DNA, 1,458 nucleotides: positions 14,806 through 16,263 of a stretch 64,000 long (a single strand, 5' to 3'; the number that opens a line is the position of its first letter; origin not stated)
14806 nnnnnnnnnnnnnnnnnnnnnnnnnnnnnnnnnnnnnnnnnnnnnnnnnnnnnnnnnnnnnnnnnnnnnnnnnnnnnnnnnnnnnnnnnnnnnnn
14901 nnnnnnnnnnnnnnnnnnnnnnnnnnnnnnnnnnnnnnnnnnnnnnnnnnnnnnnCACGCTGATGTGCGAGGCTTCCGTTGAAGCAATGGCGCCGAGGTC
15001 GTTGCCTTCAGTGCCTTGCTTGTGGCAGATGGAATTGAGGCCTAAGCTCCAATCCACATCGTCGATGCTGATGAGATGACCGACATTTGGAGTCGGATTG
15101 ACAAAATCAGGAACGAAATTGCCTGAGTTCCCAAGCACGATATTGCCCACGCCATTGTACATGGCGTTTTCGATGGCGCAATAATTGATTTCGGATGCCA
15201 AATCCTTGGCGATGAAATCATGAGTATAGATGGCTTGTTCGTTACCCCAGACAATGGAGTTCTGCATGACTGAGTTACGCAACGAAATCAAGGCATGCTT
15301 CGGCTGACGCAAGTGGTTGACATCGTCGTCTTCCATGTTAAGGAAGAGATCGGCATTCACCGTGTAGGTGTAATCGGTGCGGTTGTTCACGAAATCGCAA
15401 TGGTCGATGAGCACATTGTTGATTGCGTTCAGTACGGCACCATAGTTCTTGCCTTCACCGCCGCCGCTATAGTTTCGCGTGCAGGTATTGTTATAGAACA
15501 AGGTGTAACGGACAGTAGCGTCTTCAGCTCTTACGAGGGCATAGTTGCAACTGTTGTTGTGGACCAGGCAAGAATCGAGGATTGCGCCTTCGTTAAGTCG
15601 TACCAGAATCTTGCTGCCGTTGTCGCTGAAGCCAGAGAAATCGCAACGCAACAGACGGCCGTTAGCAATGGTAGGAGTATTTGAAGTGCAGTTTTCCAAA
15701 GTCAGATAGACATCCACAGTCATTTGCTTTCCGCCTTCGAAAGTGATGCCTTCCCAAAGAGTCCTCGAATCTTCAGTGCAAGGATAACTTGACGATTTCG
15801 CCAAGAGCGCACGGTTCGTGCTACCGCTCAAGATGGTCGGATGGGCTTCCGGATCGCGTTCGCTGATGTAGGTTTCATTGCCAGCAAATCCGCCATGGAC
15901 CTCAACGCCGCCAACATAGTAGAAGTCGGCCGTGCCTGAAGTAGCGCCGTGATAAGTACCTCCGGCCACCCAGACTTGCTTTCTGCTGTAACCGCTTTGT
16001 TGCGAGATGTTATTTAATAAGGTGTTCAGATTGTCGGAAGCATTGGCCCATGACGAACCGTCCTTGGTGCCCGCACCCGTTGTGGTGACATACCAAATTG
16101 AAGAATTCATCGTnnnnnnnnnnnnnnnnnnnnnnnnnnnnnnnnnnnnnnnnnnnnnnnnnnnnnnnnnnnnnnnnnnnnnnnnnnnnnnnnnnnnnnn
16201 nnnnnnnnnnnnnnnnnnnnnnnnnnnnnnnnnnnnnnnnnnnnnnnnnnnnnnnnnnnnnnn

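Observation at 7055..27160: Fifteen tandem beta-helix modules with a conserved cap and a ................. closing motif; they are diverged, not recent copies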

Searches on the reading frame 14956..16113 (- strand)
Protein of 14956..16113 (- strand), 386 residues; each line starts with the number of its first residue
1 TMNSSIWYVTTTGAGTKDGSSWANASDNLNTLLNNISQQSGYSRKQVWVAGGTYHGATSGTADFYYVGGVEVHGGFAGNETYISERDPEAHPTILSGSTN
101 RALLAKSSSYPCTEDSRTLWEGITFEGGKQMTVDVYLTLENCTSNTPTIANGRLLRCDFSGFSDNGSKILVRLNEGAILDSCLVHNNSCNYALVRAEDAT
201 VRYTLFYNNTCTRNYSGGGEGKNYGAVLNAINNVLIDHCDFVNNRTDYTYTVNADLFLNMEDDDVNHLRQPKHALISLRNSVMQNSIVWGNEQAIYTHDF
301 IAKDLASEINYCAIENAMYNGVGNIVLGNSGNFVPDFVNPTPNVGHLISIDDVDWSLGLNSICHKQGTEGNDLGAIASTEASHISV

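Call 58: predict_structure(alignment_id=A2)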
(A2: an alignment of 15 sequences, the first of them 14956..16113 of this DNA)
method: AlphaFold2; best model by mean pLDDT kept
length: 386 residues; sequences in the alignment: 15
mean_pLDDT: 66.9   pTM: 0.70
mean pLDDT of the five models: 66.9, 63.2, 62.9, 62.6, 61.3
residues with pLDDT >= 90: 33; 70-90: 193; 50-70: 54; < 50: 106
segments of 3 or more residues with pLDDT < 50: 1-3, 147-167, 216-222, 249-272, 330-333, 339-355, 361-386
pLDDT, mean of each block of 10 residues (from residue 1): 73 78 87 87 87 85 88 92 87 85 83 82 78 64 46 24 42 77 74 83 78 55 70 86 68 28 30 72 82 61 79 72 66 48 39 48 42 37 34
secondary structure, 60 per line:
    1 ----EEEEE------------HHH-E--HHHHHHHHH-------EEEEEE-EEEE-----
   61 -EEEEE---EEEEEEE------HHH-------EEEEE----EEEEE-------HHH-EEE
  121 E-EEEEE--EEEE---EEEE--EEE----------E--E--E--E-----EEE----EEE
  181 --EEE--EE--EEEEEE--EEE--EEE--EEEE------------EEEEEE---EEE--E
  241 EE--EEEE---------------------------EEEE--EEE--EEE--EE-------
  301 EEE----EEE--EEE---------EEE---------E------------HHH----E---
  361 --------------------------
elements in order: E5-9 H29-37 E45-50 E52-55 E62-66 E70-76 E93-97 E102-106 E118-121 E123-127 E130-133 E137-140 E143-145 E171-173 E178-180 E183-185 E192-197 E200-202 E205-207 E210-213 E226-231 E235-237 E240-242 E245-248 E276-279 E282-284 E287-289 E301-303 E308-310 E313-315 E325-327

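Call 62: fold_search(model_id=the predicted structure, library=pdb)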
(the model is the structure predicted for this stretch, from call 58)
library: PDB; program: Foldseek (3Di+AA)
matches with E <= 10: 336; with E <= 0.001: 4
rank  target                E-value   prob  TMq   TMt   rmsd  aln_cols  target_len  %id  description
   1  7dmk_A                1.7e-04  1.00  0.30  0.19  11.8       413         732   13  PL6 alginate lyase BcAlyPL6 (released 2021-10-06)
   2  7v6m_A                3.8e-04  0.91  0.24  0.19  16.3       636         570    9  Crystal structure of lacto-N-biosidase TnX from Tynzenella nexilis, lacto-N-biose complex (released 2022-02-09)
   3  4mr0_A                9.5e-04  1.00  0.34  0.30  10.1       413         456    9  Crystal structure of PfbA, a surface adhesin of Streptococcus pneumoniae (released 2014-02-05)
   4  1dbg_A                9.5e-04  0.96  0.26  0.22  14.7       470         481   11  CRYSTAL STRUCTURE OF CHONDROITINASE B (released 2000-01-12)
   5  1ru4                  1.1e-03  1.00  0.45  0.44   8.6       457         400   12  Crystal structure of pectate lyase Pel9A (released 2004-04-13)
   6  8tne_A                1.2e-03  1.00  0.31  0.35  11.9       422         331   10  Crystal structure of bacterial pectin methylesterase Pme8A from rumen Butyrivibrio (released 2023-08-16)
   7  6nw9_B                1.8e-03  0.82  0.21  0.15  12.8       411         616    7  CRYSTAL STRUCTURE OF A TAILSPIKE PROTEIN 3 (TSP3, ORF212) FROM ESCHERICHIA COLI O157:H7 BACTERIOPHAGE CBA120 (released 2019-06-05)
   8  2nsp_A                2.2e-03  0.97  0.30  0.33  14.6       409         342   11  Crystal structure of pectin methylesterase D178A mutant in complex with hexasaccharide I (released 2007-09-18)
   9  1ofm_A                2.6e-03  0.57  0.20  0.17  15.4       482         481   13  CRYSTAL STRUCTURE OF CHONDROITINASE B COMPLEXED TO CHONDROITIN 4-SULFATE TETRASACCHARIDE (released 2004-04-19)
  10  7v6i_A                2.7e-03  0.91  0.29  0.21  16.1       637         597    9  Crystal structure of lacto-N-biosidase BsaX from Bifidobacterium saguini, lacto-N-biose complex (released 2022-02-09)
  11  9ozl_B                3.1e-03  0.97  0.27  0.30  12.5       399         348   13  Crystal structure of the polysaccharide lyase RbmB from Vibrio cholerae (released 2026-03-11)
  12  8tne_B                3.8e-03  0.94  0.28  0.31  12.2       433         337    9  Crystal structure of bacterial pectin methylesterase Pme8A from rumen Butyrivibrio (released 2023-08-16)
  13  6k0v_A                4.0e-03  0.72  0.23  0.18  12.6       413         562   10  Catalytic domain of GH87 alpha-1,3-glucanase D1069A in complex with tetrasaccharides (released 2019-12-25)
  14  7o78_A                4.2e-03  0.82  0.24  0.21  13.6       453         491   12  Structure of the PL6 family chondroitinase B from Pseudopedobacter saltans, Pedsa3807 (released 2021-07-28)
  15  2pyh_A                4.2e-03  0.35  0.17  0.17  15.8       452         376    8  Azotobacter vinelandii Mannuronan C-5 epimerase AlgE4 A-module complexed with mannuronan trisaccharide (released 2008-05-27)
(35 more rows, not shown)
